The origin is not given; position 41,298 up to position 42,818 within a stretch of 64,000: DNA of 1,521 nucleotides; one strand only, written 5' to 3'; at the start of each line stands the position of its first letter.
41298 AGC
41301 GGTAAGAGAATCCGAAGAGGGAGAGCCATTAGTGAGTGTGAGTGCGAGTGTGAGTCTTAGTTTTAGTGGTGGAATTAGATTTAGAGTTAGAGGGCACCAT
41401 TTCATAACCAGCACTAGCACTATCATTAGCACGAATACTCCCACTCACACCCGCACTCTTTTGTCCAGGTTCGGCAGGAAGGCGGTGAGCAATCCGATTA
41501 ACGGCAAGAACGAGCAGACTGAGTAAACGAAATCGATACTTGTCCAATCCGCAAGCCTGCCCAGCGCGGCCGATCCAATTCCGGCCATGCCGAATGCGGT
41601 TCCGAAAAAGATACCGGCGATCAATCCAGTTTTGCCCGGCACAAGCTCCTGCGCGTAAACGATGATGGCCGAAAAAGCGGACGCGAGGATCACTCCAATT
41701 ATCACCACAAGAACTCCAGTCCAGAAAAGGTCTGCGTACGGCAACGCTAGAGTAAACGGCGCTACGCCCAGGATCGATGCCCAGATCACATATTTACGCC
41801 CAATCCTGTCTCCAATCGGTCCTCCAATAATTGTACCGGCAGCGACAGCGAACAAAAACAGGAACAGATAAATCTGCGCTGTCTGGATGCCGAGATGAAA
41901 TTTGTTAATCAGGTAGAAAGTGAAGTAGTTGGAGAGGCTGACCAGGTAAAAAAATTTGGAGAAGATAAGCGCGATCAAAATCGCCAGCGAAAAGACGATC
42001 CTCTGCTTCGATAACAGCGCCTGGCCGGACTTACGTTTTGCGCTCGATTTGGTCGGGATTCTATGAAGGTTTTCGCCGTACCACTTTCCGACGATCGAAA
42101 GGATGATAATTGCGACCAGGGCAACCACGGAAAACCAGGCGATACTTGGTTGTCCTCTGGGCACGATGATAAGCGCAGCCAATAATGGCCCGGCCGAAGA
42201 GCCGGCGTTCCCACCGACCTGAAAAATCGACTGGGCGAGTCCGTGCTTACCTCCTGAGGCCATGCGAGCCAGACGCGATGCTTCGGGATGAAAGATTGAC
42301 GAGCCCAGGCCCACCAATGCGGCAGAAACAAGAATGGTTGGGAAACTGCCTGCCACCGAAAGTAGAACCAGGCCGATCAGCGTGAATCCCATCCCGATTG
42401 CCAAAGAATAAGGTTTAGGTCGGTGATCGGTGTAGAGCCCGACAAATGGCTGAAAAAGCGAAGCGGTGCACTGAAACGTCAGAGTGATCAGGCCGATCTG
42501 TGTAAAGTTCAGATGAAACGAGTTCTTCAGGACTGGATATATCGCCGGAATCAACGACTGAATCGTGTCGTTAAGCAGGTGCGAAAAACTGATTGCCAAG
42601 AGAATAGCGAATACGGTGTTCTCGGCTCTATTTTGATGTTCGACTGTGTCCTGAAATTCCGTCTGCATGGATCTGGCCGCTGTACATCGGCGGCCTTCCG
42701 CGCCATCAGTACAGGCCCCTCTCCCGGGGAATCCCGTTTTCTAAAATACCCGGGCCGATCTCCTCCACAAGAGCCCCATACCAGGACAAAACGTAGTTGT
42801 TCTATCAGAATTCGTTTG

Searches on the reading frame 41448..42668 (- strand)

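Call 6: search_protein_families(library=pfam, proteins=[window:41448-42668:-], max_evalue=0.01)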
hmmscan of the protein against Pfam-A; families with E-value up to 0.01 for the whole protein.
window:41448-42668:- (407 aa): 2 families
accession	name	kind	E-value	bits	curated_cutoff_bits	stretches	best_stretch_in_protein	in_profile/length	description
PF07690.21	MFS_1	-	4.5e-39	134.8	33.4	1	27-364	2-344/347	Major Facilitator Superfamily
PF03137.26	OATP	-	5e-05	22.2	25.8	1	23-105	3-85/545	Organic Anion Transporter Polypeptide (OATP) family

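Call 7: search_protein_families(library=ncbifam, proteins=[window:41448-42668:-], max_evalue=0.01)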
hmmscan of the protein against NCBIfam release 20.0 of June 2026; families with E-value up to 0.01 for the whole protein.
window:41448-42668:- (407 aa): 11 families
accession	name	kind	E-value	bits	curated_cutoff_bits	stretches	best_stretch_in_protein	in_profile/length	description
TIGR00886.1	2A0108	subfamily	1.2e-10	41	311.7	1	39-332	19-332/368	NarK family nitrate/nitrite MFS transporter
TIGR00881.1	2A0104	subfamily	3.1e-09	36.3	407.75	1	43-375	17-372/379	phosphoglycerate transporter protein PgtP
TIGR00890.1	2A0111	subfamily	1.8e-08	33.8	374.85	1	44-220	26-204/377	oxalate/formate antiport family MFS transporter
TIGR00895.1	2A0115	subfamily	1.8e-06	27.1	418.55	1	256-399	46-193/398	aromatic acid/H+ symport family MFS transporter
NF000043.1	tet_MFS_P_a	exception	2e-05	23.6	750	1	49-246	35-232/420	tetracycline efflux MFS transporter TetA(P)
NF008586.0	PRK11551.1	equivalog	3.4e-05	23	410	1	253-400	41-192/406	3-(3-hydroxy-phenyl)propionate transporter MhpT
TIGR00893.1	2A0114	subfamily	4.1e-05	22.7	395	1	20-192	218-395/399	D-galactonate transporter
TIGR00898.1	2A0119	subfamily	0.0011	17.9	550.75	1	271-390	135-256/506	cation transport protein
TIGR00880.1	2_A_01_02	superfamily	0.0013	18.8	131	1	71-190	13-133/141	multidrug resistance protein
TIGR00805.1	oat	subfamily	0.0031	15.6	280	1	19-105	31-117/639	OAT family organic anion transporter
NF003024.0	PRK03893.1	subfamily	0.0061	15.4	604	1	221-303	272-353/497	sialate:H+ symport family MFS transporter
